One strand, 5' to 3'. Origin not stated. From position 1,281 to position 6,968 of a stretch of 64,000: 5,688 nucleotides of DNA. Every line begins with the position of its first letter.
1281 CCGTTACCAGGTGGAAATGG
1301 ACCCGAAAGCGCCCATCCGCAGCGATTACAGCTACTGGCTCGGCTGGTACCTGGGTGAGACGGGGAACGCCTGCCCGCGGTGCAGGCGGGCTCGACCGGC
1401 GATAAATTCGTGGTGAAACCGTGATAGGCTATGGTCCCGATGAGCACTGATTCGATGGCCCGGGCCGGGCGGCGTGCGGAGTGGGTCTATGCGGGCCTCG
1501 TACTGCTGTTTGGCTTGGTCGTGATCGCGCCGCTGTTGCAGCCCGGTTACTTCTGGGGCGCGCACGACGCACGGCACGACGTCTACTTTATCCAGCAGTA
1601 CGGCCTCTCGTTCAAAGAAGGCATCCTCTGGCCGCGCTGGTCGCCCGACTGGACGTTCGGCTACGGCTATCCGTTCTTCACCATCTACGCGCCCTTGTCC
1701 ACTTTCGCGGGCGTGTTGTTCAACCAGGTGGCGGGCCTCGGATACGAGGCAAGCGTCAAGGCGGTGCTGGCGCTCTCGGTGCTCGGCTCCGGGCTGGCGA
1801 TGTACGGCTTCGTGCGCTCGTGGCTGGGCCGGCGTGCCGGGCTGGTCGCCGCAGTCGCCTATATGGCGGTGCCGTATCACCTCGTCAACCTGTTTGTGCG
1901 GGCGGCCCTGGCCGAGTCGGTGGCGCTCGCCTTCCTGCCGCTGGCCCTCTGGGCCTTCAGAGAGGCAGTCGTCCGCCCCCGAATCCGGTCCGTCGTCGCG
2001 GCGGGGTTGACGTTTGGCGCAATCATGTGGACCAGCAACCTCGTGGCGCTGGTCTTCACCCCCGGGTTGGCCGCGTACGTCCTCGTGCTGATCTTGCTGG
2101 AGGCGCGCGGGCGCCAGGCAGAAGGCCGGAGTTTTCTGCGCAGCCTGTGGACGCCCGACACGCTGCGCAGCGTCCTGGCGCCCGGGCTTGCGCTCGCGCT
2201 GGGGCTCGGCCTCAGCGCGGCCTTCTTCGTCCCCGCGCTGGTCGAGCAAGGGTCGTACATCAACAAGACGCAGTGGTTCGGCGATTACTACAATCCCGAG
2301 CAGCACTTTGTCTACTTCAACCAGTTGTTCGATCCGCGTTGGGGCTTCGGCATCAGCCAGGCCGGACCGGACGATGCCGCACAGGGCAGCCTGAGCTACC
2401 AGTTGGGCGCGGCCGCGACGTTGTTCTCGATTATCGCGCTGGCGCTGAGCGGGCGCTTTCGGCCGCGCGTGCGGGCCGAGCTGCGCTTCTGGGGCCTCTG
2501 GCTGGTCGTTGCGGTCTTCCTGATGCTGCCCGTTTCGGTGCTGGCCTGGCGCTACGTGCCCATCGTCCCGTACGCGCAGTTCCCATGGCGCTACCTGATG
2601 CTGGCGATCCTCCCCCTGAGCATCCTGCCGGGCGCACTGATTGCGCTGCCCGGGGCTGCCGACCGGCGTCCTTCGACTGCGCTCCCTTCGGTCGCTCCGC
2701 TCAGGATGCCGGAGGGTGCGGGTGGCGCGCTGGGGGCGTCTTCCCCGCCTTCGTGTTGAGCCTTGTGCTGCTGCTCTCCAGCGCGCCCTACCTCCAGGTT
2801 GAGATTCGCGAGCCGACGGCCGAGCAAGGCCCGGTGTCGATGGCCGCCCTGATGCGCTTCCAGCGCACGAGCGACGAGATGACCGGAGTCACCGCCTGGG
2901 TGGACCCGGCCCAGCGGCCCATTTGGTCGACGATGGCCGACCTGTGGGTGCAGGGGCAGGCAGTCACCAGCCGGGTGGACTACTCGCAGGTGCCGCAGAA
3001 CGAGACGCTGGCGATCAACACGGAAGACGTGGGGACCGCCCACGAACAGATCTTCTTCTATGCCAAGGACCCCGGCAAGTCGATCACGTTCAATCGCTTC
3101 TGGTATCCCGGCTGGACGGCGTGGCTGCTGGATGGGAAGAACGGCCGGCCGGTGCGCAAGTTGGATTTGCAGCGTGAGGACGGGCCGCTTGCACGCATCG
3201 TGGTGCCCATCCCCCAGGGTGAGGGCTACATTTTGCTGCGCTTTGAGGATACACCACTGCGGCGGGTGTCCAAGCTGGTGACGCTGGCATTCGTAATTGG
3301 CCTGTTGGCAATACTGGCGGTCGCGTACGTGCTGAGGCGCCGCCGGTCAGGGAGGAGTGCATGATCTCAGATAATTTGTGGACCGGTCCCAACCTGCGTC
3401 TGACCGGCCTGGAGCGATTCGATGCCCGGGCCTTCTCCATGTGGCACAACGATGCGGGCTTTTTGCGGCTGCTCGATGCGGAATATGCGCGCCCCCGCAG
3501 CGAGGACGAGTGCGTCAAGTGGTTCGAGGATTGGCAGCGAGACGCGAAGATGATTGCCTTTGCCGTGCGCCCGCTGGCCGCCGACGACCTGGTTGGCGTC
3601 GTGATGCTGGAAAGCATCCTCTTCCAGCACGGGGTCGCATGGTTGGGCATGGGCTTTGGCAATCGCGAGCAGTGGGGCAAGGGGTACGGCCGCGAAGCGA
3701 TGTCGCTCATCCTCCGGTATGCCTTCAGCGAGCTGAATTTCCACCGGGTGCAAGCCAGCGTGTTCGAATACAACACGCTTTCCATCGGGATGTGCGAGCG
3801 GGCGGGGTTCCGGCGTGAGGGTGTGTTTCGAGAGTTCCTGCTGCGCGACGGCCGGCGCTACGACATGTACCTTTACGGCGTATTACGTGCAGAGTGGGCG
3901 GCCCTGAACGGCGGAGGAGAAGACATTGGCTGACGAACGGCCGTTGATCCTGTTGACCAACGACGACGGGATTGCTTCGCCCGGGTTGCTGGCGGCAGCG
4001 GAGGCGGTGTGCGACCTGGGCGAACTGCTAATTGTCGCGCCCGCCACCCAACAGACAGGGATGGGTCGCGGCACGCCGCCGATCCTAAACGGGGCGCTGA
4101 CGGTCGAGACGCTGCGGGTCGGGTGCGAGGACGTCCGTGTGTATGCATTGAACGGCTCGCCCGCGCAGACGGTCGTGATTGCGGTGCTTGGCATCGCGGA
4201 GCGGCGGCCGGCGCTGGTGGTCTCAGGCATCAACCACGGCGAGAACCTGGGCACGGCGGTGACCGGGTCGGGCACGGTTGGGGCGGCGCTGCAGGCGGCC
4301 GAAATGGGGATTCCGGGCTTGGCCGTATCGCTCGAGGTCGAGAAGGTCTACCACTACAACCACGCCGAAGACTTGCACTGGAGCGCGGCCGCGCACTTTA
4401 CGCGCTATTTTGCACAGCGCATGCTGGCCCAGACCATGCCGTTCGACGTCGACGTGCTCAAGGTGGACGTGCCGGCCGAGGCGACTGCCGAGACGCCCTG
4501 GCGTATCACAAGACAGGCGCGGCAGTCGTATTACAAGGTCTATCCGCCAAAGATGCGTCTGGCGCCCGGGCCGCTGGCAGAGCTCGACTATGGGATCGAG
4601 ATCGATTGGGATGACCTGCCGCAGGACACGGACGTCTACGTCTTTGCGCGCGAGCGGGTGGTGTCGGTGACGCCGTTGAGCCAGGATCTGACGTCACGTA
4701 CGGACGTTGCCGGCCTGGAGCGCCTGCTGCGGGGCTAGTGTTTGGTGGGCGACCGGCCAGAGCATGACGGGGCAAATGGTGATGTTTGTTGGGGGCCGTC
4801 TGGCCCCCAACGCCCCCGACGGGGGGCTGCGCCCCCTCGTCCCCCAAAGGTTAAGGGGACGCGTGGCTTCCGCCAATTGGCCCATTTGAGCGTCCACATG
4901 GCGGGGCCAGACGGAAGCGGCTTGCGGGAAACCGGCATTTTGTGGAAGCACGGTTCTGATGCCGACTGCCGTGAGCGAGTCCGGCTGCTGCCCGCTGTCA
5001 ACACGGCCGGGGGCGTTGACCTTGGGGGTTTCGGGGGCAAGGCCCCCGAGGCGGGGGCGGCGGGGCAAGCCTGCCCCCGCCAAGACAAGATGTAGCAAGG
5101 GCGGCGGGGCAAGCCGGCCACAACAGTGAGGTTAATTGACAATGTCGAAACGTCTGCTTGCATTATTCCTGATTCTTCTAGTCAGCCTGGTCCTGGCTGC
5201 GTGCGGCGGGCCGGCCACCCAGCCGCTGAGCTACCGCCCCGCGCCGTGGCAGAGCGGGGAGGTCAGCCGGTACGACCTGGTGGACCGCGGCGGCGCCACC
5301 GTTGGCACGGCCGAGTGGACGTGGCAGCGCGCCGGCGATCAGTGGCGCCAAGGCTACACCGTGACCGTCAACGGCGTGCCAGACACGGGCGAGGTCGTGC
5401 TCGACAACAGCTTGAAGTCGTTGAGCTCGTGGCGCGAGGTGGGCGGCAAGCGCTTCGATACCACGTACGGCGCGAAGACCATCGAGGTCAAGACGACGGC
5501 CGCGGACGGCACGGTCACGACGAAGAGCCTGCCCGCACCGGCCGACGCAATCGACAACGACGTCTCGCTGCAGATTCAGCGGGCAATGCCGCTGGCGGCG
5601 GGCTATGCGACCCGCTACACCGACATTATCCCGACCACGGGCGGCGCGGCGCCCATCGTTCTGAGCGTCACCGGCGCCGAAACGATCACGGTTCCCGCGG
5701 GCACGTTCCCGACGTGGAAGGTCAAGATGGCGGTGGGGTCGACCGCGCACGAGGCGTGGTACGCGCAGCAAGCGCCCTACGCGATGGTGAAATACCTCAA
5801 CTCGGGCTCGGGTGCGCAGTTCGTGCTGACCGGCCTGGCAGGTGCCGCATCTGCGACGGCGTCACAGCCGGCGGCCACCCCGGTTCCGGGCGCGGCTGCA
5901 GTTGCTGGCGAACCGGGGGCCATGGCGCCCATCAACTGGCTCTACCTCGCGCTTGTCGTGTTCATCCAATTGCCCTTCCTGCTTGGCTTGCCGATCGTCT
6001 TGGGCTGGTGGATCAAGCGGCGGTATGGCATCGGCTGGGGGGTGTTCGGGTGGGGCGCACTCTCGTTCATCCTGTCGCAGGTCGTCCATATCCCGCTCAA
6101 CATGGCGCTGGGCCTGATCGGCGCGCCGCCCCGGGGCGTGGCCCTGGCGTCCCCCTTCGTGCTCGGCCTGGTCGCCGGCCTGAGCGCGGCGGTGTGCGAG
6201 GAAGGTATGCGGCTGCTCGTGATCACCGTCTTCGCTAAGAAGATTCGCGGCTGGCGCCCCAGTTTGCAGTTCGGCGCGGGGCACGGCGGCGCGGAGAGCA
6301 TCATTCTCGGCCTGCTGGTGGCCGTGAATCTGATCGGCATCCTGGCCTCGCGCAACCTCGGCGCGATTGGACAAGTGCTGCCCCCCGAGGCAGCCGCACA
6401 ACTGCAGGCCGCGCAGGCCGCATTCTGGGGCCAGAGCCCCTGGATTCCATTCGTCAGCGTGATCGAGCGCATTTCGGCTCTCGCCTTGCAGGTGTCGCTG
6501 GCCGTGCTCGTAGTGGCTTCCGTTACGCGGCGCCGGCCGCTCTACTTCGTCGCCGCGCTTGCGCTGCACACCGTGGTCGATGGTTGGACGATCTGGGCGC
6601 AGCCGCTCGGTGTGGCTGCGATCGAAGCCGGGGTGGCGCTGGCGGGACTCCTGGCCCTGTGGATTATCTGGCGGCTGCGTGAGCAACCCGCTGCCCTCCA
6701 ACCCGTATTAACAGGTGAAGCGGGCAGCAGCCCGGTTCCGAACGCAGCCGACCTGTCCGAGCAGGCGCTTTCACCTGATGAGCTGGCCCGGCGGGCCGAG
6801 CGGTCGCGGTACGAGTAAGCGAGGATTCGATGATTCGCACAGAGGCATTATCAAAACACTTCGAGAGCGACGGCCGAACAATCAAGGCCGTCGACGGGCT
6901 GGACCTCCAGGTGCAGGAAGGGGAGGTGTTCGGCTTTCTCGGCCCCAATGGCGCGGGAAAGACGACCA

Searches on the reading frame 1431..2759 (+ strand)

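Call 46: search_protein_families(library=pfam, proteins=[window:1431-2759:+], max_evalue=0.001)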
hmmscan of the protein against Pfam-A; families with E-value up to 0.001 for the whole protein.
window:1431-2759:+ (442 aa): 2 families
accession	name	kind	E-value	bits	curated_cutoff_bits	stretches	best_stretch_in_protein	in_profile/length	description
PF13231.12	PMT_2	-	7.2e-06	26.7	26.1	1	88-219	4-131/160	Dolichyl-phosphate-mannose-protein mannosyltransferase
PF10131.15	PTPS_related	-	1.7e-05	23.9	26.4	1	84-382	2-272/621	6-pyruvoyl-tetrahydropterin synthase related domain; membrane protein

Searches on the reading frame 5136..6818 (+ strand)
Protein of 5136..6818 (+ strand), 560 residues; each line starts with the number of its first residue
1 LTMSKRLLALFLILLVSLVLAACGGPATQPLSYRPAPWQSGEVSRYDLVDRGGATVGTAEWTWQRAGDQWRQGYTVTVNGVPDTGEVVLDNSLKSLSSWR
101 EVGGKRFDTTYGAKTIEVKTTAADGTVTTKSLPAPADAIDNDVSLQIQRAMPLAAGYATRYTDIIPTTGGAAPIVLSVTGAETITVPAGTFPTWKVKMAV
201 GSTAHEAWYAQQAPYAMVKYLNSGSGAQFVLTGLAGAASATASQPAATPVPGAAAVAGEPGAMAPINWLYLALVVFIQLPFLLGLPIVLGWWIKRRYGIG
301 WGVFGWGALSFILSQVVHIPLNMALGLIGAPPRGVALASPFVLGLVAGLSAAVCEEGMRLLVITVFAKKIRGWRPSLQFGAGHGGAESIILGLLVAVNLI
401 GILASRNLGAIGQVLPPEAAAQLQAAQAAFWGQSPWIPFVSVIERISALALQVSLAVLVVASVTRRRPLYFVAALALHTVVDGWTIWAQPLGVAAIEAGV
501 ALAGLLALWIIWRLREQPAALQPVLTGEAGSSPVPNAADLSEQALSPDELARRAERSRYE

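Call 46: search_protein_families(library=pfam, proteins=[window:5136-6818:+], max_evalue=0.001)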
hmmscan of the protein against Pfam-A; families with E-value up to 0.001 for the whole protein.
window:5136-6818:+ (560 aa): 2 families
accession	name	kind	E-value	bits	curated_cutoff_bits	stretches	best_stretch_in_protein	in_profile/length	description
PF10086.14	YhfC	-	6.8e-39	134.1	24.2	1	284-487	4-206/222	YhfC intramembrane metalloprotease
PF11306.15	DUF3108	-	4.2e-14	53.3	26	1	51-227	6-204/209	Protein of unknown function (DUF3108)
